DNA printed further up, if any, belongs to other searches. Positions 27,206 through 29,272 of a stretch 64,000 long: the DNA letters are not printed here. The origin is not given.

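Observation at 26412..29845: TOMM/LAP-type RiPP enzyme set (SagB-like dehydrogenase + YcaO + C39-like peptidase) in a reduced, CPR-like genome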

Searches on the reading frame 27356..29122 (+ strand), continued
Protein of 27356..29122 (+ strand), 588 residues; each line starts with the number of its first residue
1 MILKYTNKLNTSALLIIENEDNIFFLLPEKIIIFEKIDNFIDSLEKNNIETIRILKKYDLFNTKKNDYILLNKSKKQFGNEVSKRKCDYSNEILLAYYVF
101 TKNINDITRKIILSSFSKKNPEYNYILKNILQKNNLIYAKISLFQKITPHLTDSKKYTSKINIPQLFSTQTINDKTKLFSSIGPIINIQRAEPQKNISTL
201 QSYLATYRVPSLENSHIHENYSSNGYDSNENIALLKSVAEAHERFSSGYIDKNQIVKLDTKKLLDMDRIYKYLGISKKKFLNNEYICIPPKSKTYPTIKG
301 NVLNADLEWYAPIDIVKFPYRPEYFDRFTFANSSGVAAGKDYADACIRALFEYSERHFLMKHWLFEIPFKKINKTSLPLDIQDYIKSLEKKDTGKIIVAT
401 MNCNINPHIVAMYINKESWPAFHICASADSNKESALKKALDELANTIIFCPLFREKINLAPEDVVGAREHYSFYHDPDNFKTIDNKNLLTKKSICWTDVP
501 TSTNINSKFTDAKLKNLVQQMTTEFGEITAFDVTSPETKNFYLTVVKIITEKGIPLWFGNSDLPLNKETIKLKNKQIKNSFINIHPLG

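Call 50: find_encoding_contigs(protein=P0017, flank=8000, max_places=2)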
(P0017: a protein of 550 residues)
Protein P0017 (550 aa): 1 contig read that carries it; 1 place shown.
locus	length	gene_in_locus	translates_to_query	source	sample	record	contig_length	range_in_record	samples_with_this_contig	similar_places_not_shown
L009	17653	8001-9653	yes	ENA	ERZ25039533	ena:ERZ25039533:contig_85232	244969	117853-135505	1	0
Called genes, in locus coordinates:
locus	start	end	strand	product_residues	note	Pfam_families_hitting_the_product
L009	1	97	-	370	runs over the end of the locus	-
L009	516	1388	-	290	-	-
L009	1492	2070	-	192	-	-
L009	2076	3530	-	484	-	PF01935:DUF87, PF10412:TrwB_AAD_bind, PF12696:TraG-D_C (weak)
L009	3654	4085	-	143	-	-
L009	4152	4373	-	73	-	-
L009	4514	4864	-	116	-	-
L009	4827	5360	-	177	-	PF13814:Replic_Relax (weak)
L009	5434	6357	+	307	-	-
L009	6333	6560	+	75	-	-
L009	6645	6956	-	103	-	-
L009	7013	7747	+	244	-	-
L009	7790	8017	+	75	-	-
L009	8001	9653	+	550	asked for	PF02624:YcaO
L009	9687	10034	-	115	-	-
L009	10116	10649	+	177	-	-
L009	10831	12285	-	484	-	-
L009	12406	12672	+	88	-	-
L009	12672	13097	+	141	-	PF01850:PIN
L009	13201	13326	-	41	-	-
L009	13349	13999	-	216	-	PF02195:ParB_N, PF17762:HTH_ParB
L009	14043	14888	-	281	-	PF06564:CBP_BcsQ, PF09140:MipZ (faint), PF13614:AAA_31, PF01656:CbiA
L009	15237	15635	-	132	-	-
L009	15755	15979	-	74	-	-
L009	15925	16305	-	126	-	-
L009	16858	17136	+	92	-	-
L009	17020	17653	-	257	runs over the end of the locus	-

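Call 53: find_encoding_contigs(protein=P0018, flank=8000, max_places=2)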
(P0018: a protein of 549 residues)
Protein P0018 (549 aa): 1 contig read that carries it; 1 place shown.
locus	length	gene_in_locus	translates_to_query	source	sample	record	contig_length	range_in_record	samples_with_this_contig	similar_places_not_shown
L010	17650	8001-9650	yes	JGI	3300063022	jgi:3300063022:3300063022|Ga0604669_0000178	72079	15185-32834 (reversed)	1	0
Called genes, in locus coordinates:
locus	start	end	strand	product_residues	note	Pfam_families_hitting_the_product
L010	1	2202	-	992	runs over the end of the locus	PF05175:MTS (weak)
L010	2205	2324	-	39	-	-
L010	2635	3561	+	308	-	-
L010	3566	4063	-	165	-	PF07963:N_methyl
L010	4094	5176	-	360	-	-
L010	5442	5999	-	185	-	-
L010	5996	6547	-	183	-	PF18306:LDcluster4, PF18171:LSDAT_prok (weak)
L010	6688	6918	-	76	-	-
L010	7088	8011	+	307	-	PF00881:Nitroreductase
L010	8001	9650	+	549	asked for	PF02624:YcaO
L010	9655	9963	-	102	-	-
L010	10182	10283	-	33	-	-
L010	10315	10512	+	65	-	-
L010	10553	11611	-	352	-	PF02265:S1-P1_nuclease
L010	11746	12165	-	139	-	PF03692:CxxCxxCC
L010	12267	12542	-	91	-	-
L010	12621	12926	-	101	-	PF05016:ParE_toxin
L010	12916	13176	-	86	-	-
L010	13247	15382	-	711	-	PF01935:DUF87 (faint), PF10412:TrwB_AAD_bind (faint)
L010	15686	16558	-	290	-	PF13814:Replic_Relax (weak)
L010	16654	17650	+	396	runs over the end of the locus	PF13155:Toprim_2 (weak)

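Call 57: predict_structure(alignment_id=A5)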
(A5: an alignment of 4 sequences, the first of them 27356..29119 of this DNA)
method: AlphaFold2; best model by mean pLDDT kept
length: 588 residues; sequences in the alignment: 4
mean_pLDDT: 42.3   pTM: 0.33
mean pLDDT of the five models: 42.3, 41.0, 37.9, 37.1, 36.2
residues with pLDDT >= 90: 0; 70-90: 29; 50-70: 115; < 50: 444
segments of 3 or more residues with pLDDT < 50: 1-11, 73-124, 146-277, 279-368, 402-406, 418-422, 447-518, 520-588
pLDDT, mean of each block of 10 residues (from residue 1): 31 64 60 59 63 60 59 44 38 37 33 37 48 61 48 31 31 31 33 37 32 28 35 43 34 30 38 42 37 34 30 32 38 40 45 41 41 80 81 69 50 52 50 67 51 34 33 28 25 35 40 47 39 34 36 33 27 28 25
secondary structure, 60 per line:
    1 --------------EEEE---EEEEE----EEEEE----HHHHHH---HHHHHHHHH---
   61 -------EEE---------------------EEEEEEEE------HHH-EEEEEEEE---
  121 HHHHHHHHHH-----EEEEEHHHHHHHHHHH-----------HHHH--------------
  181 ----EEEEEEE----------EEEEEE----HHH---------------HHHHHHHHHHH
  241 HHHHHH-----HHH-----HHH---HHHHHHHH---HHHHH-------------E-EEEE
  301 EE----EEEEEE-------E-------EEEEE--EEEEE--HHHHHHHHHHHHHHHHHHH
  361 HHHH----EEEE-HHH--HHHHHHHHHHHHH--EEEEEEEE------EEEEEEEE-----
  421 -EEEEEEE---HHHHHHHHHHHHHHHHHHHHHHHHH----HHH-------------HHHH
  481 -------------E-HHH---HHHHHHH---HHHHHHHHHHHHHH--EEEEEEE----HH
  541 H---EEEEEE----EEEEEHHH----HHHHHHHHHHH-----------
elements in order: E15-18 E22-26 E31-35 H40-45 H49-57 E68-70 E92-99 E110-117 H121-130 E136-140 H141-151 H163-166 E185-191 E202-207 H230-246 H266-273 H277-281 E297-302 E307-312 E328-332 E335-339 H342-364 E369-372 H379-391 E394-401 E408-415 E422-428 H432-456 H477-480 H502-508 H512-525 E528-534 E545-550 E555-559 H567-577

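Call 62: search_solved_structures(query=A8, max_evalue=1, show_alignments=5)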
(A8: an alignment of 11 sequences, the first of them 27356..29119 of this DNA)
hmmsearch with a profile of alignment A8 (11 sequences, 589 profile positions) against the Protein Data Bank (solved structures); distinct sequences matched with E-value up to 1: 9.
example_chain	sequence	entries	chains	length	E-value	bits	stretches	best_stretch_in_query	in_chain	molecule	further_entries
4bs9_A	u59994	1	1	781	3.5e-22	81.9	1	172-453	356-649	TRUD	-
7u58_A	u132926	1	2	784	3.7e-22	81.8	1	173-460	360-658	MusD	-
4v1t_A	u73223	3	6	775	3.2e-17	65.5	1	173-452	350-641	LYND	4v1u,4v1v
6pe3_A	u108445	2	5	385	2.1e-14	56.3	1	228-455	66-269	Uncharacterized protein MJ1094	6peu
6gos_D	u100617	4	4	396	1.1e-05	27.4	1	339-461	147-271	Microcin B17-processing protein McbD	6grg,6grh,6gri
4q84_A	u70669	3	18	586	0.031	16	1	340-453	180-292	Ribosomal protein S12 methylthiotransferase accessory factor YcaO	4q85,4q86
6ci7_A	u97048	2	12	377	0.094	14.4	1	338-454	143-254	YcaO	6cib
5h28_A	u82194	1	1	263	0.55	11.9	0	362-405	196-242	Oxysterol-binding protein homolog 1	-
5h2c_A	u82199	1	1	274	0.59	11.8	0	362-405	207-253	Oxysterol-binding protein homolog 1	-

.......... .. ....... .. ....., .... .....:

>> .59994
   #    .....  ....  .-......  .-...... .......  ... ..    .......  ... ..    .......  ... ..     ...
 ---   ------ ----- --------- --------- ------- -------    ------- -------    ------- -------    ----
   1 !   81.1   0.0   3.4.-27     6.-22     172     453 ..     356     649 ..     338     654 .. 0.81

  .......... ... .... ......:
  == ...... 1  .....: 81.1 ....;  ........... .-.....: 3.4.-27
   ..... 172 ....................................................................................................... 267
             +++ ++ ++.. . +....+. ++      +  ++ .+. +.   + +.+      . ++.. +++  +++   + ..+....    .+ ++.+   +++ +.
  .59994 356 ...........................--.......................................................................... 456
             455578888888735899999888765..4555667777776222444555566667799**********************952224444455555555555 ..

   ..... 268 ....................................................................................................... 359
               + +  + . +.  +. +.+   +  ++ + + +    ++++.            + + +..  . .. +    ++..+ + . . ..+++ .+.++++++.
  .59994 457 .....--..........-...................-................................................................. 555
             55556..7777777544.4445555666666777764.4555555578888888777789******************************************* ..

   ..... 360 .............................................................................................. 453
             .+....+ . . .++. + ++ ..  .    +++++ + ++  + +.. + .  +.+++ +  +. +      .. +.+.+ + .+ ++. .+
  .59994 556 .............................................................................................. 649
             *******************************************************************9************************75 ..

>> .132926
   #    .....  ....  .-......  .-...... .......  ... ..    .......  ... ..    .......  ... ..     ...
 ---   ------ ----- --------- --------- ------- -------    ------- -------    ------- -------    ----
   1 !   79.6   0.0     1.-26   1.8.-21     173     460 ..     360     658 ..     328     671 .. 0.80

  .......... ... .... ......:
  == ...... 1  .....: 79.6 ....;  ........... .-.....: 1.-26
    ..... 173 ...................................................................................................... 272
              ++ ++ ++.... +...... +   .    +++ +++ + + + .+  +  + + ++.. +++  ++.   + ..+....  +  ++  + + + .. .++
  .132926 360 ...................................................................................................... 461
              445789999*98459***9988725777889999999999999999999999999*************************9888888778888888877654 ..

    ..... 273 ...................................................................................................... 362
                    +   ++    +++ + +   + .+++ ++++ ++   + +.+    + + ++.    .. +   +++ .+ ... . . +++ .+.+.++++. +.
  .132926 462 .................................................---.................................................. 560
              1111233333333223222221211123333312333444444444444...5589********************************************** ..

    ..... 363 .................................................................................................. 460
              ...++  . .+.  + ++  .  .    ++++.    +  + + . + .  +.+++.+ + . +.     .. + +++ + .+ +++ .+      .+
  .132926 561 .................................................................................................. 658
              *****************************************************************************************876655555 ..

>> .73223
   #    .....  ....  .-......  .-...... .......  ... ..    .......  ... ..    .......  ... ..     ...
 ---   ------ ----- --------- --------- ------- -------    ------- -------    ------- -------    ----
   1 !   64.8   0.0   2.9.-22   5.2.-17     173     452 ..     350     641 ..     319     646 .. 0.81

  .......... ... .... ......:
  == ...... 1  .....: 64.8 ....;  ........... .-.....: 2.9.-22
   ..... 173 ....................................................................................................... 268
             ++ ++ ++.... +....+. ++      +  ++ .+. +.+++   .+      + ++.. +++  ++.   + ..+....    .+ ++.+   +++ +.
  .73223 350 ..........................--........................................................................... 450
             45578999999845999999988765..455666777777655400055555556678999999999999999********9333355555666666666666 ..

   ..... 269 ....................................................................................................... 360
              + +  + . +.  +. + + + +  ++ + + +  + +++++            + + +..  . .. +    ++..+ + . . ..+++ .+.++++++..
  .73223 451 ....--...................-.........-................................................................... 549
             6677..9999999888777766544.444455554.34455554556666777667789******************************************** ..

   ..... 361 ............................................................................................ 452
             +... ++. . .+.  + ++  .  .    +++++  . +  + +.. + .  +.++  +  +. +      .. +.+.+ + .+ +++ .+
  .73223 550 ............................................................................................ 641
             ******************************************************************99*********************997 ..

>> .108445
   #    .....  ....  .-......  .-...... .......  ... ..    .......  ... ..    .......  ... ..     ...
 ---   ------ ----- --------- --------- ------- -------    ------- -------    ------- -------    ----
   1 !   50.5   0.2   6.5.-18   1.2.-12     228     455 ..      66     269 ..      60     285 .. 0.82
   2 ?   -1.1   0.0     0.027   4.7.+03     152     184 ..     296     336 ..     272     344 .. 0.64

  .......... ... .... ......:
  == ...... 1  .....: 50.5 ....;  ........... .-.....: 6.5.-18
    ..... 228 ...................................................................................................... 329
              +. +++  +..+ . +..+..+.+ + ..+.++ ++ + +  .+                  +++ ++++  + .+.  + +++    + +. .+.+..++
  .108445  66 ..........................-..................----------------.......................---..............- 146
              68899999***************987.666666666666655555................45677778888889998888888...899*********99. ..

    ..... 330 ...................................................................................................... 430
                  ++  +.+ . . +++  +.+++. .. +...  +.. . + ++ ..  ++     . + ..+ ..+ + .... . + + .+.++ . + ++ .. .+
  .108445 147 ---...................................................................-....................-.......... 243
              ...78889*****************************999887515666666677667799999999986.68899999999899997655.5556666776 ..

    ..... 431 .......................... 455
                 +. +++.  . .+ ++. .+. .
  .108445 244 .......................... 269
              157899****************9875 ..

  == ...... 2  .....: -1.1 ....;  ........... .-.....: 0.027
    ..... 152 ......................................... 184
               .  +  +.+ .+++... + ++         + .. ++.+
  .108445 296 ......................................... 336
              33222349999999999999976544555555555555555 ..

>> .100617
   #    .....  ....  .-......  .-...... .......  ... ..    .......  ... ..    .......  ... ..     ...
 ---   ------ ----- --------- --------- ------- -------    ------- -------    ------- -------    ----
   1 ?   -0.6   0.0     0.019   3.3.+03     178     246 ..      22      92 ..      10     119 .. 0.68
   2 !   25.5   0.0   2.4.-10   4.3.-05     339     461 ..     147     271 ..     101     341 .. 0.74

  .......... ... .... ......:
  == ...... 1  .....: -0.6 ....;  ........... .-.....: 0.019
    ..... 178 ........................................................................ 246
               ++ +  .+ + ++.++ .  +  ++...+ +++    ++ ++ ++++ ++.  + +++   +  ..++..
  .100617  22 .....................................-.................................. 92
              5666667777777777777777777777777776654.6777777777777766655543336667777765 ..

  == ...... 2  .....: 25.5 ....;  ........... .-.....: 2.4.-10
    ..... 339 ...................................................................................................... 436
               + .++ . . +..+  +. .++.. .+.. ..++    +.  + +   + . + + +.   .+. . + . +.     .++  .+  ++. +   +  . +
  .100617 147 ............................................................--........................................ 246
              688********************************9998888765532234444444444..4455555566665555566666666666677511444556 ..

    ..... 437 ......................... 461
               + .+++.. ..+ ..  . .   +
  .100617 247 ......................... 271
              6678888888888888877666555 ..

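Call 68: search_protein_families(library=pfam, proteins=[L010:9655-10008:-], max_evalue=0.001)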
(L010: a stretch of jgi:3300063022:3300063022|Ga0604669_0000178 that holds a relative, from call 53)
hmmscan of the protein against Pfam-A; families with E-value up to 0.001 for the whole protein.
L010:9655-10008:- (117 aa): 1 family
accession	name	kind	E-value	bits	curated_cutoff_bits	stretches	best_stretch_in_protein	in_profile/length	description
PF19673.4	DUF6176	-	0.00041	20.7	27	1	8-108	7-103/109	Family of unknown function (DUF6176)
